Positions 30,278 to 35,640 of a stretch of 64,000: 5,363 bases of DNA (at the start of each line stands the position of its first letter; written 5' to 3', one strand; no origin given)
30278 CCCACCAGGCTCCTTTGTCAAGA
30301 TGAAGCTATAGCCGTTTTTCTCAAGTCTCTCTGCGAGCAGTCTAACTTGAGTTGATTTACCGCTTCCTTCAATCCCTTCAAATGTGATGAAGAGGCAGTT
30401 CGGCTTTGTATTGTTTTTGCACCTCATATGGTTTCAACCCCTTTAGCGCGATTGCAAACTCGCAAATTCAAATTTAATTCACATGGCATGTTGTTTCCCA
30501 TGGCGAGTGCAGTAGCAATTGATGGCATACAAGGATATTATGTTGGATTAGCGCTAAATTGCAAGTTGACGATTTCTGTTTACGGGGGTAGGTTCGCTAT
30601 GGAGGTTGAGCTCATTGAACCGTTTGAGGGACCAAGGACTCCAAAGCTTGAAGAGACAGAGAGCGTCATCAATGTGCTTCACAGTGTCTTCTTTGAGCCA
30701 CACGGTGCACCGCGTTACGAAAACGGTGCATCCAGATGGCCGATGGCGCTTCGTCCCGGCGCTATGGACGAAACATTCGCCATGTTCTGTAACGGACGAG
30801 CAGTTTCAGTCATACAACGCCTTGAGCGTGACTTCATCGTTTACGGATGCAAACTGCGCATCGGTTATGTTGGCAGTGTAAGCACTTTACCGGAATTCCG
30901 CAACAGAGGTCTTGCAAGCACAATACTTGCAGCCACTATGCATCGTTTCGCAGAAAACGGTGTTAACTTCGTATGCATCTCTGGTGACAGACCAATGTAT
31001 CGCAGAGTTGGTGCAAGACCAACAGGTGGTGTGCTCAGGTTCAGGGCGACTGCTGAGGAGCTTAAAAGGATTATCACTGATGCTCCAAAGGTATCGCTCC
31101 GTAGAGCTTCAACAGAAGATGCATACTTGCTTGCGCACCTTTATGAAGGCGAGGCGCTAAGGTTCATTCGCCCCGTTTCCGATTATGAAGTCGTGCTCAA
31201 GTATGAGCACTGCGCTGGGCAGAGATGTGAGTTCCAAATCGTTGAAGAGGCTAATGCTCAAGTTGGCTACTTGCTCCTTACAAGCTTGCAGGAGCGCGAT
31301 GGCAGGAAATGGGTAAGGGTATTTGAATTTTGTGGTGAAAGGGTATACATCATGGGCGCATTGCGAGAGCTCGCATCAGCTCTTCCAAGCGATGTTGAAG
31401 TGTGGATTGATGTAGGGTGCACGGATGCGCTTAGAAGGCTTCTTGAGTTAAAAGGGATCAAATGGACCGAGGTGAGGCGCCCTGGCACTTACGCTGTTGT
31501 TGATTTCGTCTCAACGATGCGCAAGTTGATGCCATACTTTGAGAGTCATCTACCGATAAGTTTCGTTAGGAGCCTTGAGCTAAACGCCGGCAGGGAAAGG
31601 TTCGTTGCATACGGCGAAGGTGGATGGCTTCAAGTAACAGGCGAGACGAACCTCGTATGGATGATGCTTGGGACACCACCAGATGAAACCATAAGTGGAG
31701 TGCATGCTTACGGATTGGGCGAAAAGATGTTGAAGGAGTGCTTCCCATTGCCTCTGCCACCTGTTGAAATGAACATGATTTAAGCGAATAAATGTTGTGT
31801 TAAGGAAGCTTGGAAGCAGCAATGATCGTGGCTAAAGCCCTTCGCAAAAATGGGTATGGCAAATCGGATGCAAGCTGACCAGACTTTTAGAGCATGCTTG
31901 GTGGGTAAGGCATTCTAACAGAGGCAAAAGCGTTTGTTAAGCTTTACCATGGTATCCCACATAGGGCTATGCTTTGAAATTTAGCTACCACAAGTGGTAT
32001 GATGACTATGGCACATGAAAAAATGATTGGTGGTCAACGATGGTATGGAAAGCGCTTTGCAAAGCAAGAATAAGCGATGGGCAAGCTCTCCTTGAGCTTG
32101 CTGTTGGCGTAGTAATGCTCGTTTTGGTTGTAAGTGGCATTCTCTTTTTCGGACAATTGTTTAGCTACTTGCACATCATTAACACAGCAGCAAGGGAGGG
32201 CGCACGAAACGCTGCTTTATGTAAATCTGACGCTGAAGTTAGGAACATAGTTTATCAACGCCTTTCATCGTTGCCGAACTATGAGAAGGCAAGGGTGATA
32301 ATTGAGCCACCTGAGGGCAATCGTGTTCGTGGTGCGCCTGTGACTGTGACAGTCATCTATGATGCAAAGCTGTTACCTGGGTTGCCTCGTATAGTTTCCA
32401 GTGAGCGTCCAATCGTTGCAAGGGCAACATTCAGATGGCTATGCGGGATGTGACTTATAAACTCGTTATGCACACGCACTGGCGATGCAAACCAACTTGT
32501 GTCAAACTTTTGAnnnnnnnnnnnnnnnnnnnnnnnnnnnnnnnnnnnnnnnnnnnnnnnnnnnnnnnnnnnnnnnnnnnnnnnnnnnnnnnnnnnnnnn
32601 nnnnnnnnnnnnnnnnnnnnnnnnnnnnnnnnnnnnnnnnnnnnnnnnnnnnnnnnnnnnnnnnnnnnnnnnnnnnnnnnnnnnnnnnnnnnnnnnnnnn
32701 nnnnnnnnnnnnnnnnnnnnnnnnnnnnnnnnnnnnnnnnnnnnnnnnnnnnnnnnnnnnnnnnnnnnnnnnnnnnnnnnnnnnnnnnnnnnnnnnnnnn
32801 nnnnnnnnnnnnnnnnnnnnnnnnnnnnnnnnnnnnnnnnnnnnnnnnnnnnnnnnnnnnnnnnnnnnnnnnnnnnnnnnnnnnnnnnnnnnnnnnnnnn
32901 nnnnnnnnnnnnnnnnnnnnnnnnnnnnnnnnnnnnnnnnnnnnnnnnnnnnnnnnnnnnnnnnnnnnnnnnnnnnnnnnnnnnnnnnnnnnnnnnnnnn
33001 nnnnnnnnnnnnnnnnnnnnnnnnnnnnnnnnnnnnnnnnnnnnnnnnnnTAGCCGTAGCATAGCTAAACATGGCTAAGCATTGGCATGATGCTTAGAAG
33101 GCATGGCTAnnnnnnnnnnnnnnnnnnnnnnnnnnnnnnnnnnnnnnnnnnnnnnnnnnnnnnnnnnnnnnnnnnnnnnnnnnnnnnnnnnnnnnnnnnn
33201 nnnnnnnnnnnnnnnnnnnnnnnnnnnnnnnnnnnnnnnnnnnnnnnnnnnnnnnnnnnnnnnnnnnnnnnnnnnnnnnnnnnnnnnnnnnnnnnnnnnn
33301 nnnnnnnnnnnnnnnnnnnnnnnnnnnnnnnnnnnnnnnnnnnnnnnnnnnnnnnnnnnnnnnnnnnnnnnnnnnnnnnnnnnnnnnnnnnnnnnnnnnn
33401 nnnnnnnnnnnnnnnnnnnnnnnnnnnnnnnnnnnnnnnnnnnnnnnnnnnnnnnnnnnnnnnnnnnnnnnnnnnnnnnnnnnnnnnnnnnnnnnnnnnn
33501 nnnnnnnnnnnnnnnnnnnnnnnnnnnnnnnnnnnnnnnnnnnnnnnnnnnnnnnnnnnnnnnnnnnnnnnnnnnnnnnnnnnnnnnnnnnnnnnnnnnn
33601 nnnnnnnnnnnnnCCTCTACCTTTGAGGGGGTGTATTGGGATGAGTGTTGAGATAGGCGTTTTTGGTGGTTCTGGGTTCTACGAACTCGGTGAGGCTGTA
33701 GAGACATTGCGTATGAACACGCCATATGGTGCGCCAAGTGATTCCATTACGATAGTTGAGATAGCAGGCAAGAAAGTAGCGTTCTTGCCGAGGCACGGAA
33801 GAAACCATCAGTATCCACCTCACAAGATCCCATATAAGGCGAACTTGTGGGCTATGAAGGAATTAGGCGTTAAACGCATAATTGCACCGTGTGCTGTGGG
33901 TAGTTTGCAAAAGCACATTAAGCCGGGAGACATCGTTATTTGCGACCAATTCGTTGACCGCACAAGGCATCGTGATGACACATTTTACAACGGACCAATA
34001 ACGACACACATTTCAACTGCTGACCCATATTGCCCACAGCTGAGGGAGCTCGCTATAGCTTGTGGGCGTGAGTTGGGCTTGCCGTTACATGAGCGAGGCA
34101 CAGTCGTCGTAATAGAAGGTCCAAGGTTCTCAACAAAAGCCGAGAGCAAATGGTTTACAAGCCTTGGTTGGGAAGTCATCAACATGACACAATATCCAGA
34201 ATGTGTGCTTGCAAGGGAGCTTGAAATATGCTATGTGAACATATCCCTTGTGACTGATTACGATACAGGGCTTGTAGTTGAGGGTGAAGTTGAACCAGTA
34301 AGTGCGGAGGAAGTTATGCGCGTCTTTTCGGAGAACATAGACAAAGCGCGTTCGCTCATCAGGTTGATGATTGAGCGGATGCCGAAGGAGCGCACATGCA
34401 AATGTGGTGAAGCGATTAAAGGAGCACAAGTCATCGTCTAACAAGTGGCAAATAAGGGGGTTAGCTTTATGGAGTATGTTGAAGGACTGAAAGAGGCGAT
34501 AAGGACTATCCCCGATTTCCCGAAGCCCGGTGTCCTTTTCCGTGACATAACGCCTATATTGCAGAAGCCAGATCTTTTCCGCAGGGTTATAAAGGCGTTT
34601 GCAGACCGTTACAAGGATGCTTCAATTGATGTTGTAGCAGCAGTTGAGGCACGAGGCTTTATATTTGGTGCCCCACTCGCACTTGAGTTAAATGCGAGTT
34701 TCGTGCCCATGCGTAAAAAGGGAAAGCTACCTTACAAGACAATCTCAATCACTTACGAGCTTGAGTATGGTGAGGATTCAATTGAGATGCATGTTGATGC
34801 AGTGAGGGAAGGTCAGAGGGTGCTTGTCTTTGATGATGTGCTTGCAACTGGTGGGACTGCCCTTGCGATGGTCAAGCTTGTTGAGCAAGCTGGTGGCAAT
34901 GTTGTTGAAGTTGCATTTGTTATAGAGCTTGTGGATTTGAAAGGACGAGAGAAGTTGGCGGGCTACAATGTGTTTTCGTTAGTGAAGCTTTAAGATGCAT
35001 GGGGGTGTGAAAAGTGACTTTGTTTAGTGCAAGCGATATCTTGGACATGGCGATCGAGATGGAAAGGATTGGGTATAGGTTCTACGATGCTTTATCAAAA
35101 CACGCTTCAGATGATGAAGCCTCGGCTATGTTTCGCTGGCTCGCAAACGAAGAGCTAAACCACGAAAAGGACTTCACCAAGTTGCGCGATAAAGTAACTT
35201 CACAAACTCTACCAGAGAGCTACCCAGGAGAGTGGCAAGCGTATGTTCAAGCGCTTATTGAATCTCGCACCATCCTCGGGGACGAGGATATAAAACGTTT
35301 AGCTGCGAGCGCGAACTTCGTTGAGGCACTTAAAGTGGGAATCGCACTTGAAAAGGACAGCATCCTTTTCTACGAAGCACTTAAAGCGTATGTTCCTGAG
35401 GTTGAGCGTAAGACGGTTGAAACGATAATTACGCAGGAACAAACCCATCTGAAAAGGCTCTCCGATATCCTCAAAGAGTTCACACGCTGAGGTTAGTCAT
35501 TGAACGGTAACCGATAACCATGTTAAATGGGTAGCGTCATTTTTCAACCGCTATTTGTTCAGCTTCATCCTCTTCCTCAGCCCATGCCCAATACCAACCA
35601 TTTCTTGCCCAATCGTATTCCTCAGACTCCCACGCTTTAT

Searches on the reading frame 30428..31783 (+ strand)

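Call 39: search_protein_families(library=pfam, proteins=[window:30428-31783:+], max_evalue=0.00001)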
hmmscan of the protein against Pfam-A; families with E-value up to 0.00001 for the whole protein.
window:30428-31783:+ (451 aa): 1 family
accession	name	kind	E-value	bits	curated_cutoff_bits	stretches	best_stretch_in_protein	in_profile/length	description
PF13527.13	Acetyltransf_9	-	5.7e-14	52.6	25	1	70-197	3-125/127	Acetyltransferase (GNAT) domain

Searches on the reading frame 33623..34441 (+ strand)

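Call 60: search_protein_families(library=pfam, proteins=[window:33623-34441:+], max_evalue=0.00001)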
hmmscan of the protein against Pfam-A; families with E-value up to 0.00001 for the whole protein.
window:33623-34441:+ (272 aa): 1 family
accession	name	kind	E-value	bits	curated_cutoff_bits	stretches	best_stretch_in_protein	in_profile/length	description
PF01048.26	PNP_UDP_1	-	2.1e-44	152.1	25.1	1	10-250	1-232/233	Phosphorylase superfamily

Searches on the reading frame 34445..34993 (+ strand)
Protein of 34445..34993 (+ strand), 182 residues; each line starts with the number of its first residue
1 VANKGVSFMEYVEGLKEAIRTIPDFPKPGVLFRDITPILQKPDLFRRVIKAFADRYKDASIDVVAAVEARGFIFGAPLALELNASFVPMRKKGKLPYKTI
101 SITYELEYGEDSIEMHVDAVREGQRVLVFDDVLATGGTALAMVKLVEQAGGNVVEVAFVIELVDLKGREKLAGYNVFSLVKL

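Call 60: search_protein_families(library=pfam, proteins=[window:34445-34993:+], max_evalue=0.00001)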
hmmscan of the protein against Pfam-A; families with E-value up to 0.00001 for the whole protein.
window:34445-34993:+ (182 aa): 1 family
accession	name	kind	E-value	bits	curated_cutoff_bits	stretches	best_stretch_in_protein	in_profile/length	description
PF00156.33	Pribosyltran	-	6.1e-15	55.3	26.3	1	38-161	5-125/158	Phosphoribosyl transferase domain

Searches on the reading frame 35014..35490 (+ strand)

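Call 60: search_protein_families(library=pfam, proteins=[window:35014-35490:+], max_evalue=0.00001)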
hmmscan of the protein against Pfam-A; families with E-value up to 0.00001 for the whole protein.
window:35014-35490:+ (158 aa): 1 family
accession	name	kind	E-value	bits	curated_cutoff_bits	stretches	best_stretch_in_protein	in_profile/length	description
PF02915.23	Rubrerythrin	-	2.8e-13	50.9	22.8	1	8-151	1-135/137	Rubrerythrin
